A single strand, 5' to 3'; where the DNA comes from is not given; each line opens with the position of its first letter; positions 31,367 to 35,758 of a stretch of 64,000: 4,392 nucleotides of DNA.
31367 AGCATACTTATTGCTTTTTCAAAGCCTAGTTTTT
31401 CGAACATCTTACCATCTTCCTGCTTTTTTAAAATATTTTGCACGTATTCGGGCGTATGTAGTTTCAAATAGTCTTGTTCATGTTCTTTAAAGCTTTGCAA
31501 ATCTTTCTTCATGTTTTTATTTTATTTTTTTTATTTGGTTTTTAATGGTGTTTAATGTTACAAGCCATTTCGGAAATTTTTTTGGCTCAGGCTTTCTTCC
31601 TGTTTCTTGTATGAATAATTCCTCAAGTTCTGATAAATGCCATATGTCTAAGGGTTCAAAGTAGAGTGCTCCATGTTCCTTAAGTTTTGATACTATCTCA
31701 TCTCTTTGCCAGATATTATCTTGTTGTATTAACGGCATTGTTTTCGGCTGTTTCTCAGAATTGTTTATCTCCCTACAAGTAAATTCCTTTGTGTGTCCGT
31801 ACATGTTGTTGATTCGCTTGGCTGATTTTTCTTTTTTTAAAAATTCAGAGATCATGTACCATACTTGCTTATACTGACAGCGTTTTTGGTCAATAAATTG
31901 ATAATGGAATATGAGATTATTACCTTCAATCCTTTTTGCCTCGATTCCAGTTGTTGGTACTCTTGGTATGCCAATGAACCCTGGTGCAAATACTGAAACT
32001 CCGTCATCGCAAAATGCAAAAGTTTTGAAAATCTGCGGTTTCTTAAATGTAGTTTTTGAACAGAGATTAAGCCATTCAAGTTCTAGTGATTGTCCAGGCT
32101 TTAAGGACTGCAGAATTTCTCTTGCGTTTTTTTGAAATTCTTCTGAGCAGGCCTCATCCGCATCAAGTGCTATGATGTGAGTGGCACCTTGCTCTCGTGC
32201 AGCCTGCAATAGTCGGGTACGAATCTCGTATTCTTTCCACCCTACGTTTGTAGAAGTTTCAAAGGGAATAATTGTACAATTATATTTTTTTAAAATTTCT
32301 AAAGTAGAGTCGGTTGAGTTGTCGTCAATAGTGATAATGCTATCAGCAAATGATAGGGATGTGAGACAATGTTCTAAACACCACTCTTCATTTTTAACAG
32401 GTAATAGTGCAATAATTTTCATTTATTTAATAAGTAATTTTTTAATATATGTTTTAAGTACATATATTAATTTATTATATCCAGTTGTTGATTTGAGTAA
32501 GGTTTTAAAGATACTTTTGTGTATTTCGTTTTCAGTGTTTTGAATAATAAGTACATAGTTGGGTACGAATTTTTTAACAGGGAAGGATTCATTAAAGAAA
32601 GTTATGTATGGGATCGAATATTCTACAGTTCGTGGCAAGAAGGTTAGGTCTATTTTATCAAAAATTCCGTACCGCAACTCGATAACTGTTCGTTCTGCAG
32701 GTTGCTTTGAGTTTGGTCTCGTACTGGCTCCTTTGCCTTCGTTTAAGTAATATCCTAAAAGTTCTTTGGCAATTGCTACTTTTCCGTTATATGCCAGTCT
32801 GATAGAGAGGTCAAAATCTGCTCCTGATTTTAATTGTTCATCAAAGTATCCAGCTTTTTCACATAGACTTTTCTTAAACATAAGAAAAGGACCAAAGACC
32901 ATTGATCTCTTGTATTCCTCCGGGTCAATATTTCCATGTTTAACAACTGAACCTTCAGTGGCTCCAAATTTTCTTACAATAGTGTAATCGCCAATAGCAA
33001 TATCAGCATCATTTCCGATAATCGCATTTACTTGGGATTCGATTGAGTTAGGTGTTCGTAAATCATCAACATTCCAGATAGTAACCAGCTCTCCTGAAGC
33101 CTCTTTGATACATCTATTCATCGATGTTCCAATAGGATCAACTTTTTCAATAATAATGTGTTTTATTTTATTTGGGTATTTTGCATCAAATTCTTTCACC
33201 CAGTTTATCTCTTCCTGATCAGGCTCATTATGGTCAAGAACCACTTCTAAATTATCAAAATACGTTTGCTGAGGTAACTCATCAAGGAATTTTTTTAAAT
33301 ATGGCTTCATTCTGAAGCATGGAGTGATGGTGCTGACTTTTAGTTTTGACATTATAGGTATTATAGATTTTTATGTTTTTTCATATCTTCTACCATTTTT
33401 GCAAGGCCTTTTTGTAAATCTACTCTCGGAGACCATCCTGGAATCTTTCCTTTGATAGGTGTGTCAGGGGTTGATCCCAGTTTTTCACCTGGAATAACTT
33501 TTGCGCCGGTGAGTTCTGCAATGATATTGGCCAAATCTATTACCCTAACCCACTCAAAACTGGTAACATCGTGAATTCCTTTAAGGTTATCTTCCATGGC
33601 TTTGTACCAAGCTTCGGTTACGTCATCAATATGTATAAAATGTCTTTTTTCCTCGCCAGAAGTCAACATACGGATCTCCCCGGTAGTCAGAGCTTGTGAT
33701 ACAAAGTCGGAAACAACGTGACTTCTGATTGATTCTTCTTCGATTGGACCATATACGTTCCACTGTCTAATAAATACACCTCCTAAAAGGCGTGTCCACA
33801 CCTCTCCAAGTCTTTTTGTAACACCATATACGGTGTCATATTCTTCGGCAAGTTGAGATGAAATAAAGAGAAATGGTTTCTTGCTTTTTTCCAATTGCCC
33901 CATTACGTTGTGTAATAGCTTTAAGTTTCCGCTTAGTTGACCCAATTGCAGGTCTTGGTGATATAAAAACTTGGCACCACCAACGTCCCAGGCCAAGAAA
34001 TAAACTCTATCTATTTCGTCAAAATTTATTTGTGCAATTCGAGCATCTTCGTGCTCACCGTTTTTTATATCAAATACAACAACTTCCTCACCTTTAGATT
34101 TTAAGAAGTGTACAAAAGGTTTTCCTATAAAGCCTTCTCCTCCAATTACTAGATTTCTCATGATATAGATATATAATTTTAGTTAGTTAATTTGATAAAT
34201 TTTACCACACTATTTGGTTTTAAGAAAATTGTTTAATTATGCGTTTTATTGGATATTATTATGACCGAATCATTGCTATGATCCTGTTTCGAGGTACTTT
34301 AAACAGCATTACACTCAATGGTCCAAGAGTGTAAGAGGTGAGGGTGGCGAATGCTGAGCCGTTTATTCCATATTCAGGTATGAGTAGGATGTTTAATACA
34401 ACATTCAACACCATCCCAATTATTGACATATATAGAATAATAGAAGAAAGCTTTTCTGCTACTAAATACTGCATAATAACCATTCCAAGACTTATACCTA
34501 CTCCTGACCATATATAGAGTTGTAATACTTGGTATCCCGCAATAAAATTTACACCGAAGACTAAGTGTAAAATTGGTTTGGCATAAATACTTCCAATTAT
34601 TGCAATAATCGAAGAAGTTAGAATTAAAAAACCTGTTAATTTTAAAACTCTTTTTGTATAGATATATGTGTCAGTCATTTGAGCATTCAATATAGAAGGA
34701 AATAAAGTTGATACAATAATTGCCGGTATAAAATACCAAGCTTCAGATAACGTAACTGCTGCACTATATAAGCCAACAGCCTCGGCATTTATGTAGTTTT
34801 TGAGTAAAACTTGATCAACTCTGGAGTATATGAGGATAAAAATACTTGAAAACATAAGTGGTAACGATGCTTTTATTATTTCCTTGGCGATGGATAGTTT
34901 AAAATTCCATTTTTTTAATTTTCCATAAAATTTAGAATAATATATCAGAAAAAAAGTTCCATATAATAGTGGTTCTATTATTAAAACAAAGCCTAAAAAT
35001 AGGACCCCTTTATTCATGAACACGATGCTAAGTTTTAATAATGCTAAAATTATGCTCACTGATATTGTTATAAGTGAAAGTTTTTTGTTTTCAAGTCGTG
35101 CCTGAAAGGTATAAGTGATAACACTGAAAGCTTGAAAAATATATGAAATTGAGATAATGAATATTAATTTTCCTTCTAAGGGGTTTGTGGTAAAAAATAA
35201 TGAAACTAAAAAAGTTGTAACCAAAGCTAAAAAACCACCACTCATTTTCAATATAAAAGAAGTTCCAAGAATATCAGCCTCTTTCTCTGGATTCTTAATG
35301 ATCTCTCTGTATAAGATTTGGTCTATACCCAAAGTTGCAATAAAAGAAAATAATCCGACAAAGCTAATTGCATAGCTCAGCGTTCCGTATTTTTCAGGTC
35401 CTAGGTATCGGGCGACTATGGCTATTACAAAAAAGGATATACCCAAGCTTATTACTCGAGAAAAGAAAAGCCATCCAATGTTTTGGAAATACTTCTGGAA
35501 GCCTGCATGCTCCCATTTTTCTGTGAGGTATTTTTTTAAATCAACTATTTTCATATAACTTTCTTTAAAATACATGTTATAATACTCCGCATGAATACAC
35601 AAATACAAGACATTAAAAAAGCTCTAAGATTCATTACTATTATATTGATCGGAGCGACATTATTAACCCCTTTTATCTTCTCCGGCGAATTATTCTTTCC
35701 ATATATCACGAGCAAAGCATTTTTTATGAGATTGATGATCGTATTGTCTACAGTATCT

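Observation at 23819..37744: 13-gene Wzx/Wzy-type surface-glycan cluster: GT11 fucosyltransferase, 3 GT2, GT4-like, four methyltransferases, acyltransferase-3, epimerase, flippase, ligase-TPR fusion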

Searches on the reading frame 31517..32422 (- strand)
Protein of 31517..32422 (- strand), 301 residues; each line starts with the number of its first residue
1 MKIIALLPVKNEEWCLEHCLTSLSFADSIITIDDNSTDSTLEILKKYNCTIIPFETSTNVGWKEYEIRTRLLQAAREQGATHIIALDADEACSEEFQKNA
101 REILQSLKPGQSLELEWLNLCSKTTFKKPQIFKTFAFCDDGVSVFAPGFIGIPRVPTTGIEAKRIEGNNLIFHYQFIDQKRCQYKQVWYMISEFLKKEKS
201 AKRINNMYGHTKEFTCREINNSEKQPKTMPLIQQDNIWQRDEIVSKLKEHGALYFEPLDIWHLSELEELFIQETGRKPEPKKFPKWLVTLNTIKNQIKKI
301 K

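Call 4: search_protein_families(library=pfam, proteins=[window:31517-32422:-], max_evalue=0.01)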
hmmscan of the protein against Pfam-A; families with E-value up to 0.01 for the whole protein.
window:31517-32422:- (301 aa): 2 families
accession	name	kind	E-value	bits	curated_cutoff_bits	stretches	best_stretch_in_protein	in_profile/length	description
PF00535.33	Glycos_transf_2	-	6.9e-09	36.3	23.3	1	7-96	4-95/168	Glycosyl transferase family 2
PF13704.12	Glyco_tranf_2_4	-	5.8e-08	33.6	27.5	1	10-91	1-83/98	Glycosyl transferase family 2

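Call 46: search_protein_families(library=ncbifam, proteins=[window:31517-32422:-], max_evalue=0.001)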
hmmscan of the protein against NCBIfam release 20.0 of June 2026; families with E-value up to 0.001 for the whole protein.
window:31517-32422:- (301 aa): 1 family
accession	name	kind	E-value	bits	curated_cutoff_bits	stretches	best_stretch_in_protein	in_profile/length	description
TIGR04195.1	S_glycosyl_SunS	equivalog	0.00091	18.2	350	0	9-100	65-152/421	SunS family peptide S-glycosyltransferase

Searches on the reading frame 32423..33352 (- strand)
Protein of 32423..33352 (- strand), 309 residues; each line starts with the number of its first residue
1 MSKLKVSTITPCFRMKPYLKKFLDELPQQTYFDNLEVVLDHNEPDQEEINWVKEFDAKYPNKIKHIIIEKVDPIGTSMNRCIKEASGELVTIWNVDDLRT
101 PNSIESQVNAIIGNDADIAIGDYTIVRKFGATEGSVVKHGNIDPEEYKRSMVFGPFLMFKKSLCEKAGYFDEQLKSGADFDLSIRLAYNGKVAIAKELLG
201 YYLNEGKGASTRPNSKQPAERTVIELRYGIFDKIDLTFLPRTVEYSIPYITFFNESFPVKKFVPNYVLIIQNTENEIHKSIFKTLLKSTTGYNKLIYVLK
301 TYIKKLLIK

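Call 5: search_protein_families(library=pfam, proteins=[window:32423-33352:-], max_evalue=0.01)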
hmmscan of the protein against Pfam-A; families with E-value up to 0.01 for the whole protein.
window:32423-33352:- (309 aa): 3 families
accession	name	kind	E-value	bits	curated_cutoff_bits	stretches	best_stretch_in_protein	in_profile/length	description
PF00535.33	Glycos_transf_2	-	2.7e-11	44.1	23.3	1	7-127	1-119/168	Glycosyl transferase family 2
PF13641.12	Glyco_tranf_2_3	-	2.6e-07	31.3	27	1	7-117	4-115/230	Glycosyltransferase like family 2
PF10111.15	Glyco_tranf_2_2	-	0.0014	18.7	27.3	0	23-110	19-105/276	Glycosyltransferase like family 2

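Call 47: search_protein_families(library=ncbifam, proteins=[window:32423-33352:-], max_evalue=0.001)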
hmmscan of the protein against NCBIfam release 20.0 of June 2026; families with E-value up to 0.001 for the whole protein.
window:32423-33352:- (309 aa): 5 families
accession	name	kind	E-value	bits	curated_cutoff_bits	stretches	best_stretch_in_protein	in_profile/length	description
NF053739.1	GlytfEpsEBac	equivalog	1.4e-11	43.9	450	1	5-194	2-193/265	glycosyltransferase EpsE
NF047683.1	TeichurnBiosyTuaG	equivalog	1.1e-07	31.7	400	1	4-137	6-137/252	teichuronic acid biosynthesis protein TuaG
NF007482.0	PRK10073.1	equivalog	5.6e-07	28.9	423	1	3-122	5-121/334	glycosyltransferase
NF050050.1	ProtGlycPglI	equivalog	2.2e-06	27.3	500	1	5-204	3-203/306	GalNAc(5)-diNAcBac-PP-undecaprenol beta-1,3-glucosyltransferase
NF041875.1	EPS_EpsD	equivalog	0.00017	21.1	370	0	11-190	6-193/325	exopolysaccharide biosynthesis glycosyltransferase EpsD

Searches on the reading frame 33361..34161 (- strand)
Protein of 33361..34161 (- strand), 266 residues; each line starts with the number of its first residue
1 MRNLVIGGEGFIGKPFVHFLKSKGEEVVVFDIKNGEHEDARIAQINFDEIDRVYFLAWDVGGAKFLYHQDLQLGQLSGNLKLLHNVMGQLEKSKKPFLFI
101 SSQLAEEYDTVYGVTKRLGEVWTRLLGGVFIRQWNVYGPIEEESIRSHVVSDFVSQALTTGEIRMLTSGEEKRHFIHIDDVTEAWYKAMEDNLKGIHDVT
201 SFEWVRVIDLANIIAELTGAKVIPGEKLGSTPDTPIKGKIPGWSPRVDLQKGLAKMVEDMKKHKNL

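Call 5: search_protein_families(library=pfam, proteins=[window:33361-34161:-], max_evalue=0.01)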
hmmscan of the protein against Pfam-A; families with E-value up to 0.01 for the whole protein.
window:33361-34161:- (266 aa): 4 families
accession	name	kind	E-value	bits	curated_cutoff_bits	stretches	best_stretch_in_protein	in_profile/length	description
PF01370.27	Epimerase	-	1.3e-18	67.8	20.9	1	4-192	2-228/240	NAD dependent epimerase/dehydratase family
PF16363.11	GDP_Man_Dehyd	-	2.7e-08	34.1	27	1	4-59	1-60/332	GDP-mannose 4,6 dehydratase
PF02719.21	Polysacc_synt_2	-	0.0025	17.5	20.2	0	95-222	121-251/293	Polysaccharide biosynthesis protein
PF01073.25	3Beta_HSD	-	0.0039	16.7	22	0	4-49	1-48/280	3-beta hydroxysteroid dehydrogenase/isomerase family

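Call 47: search_protein_families(library=ncbifam, proteins=[window:33361-34161:-], max_evalue=0.001)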
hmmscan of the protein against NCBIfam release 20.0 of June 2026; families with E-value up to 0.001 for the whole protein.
window:33361-34161:- (266 aa): 13 families
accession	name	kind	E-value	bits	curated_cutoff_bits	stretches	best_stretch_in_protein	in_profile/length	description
TIGR02197.1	heptose_epim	equivalog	3.7e-10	39.5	274.6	1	131-217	165-259/316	ADP-glyceromanno-heptose 6-epimerase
NF047922.1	GDPFucSynFcl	equivalog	2e-07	30.7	500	1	135-258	163-299/308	GDP-L-fucose synthase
NF008360.0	PRK11150.1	equivalog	3.3e-07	29.8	452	1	130-200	164-236/310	ADP-glyceromanno-heptose 6-epimerase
TIGR01777.1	yfcH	hypoth_equivalog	1e-06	28.6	207.35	0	166-218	188-241/292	TIGR01777 family oxidoreductase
NF047837.1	UDPAcbARedWbcJ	equivalog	2.5e-06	26.7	500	1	1-196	1-191/372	UDP-2-acetamido-2,6-beta-L-arabino-hexul-4-ose reductase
NF058621.1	DiazavRedAvaA7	equivalog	4e-06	26.7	400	0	126-201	161-231/304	3-diazoavenalumate denitrifying reductase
TIGR01181.1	dTDP_gluc_dehyt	equivalog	4.2e-06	26.1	365.1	0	3-44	2-45/321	dTDP-glucose 4,6-dehydratase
NF050030.1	thlkprotThyD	equivalog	5.5e-06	25.8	400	0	2-55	2-54/305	thylakoid membrane protein ThyD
TIGR04180.1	EDH_00030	hypoth_equivalog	6.8e-06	25.4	475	0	130-222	169-260/297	NAD-dependent 4,6-dehydratase LegB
NF042422.1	oxyalk_red_OleD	equivalog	3.2e-05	23.5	580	0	1-69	1-69/329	2-alkyl-3-oxoalkanoate reductase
TIGR01179.1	galE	equivalog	3.2e-05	22.9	262.3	0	4-39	3-39/332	UDP-glucose 4-epimerase GalE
TIGR03466.1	HpnA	hypoth_equivalog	4.8e-05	22.4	367.65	0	2-68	2-70/327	hopanoid-associated sugar epimerase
NF008872.0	PRK11908.1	equivalog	0.00021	20.4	294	0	146-191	194-239/349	bifunctional UDP-4-keto-pentose/UDP-xylose synthase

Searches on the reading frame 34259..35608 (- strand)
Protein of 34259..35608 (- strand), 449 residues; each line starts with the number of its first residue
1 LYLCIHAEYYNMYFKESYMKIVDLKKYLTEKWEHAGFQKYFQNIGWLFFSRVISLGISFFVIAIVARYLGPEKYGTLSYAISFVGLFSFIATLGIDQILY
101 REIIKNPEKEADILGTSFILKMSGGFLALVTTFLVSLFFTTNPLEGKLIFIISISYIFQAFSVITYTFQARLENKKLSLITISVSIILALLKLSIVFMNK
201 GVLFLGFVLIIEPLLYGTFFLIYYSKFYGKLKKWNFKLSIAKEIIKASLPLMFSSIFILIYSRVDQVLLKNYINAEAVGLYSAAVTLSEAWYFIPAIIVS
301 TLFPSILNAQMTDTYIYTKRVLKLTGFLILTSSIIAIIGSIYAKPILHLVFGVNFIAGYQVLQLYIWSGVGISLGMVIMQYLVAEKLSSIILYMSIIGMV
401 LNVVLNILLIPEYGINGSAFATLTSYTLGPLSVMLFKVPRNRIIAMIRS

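Call 5: search_protein_families(library=pfam, proteins=[window:34259-35608:-], max_evalue=0.01)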
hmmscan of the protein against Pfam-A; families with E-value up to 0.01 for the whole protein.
window:34259-35608:- (449 aa): 4 families
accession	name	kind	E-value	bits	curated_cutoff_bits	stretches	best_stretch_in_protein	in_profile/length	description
PF01943.22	Polysacc_synt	-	1e-31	110.8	28.2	1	42-306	3-270/274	Polysaccharide biosynthesis protein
PF13440.11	Polysacc_synt_3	-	1.2e-19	71.2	23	1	64-355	1-288/293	Polysaccharide biosynthesis protein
PF03023.19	MurJ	-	0.00046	19.4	27.4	1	175-429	130-391/451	Lipid II flippase MurJ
PF01554.23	MatE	-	0.0035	17.5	24.9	1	250-407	1-160/161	MatE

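Call 47: search_protein_families(library=ncbifam, proteins=[window:34259-35575:-], max_evalue=0.001)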
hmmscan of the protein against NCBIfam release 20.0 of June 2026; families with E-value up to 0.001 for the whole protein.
window:34259-35575:- (438 aa): 6 families
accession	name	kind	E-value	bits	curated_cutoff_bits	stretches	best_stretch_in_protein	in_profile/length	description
NF041871.1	Wzx_EPS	equivalog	8.3e-18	64.4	800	1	35-414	12-390/492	exopolysaccharide biosynthesis flippase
NF050818.1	PolSacchBiosHfsF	equivalog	1.9e-11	43.7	700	1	47-423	20-400/468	polysaccharide biosynthesis protein HfsF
NF007773.0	PRK10459.1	equivalog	1.1e-07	31.2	273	1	35-409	13-385/492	MOP flippase family protein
NF047674.1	TeichurnBiosyTuaB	equivalog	7.4e-06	25.3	580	1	32-359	11-336/469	teichuronic acid biosynthesis protein TuaB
TIGR00797.1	matE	subfamily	0.00046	19.2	147.4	1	316-420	78-186/396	MATE family efflux transporter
NF058658.1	Oglyco_Wzx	exception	0.00085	18.4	720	0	46-405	27-381/478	O-glycosylation flippase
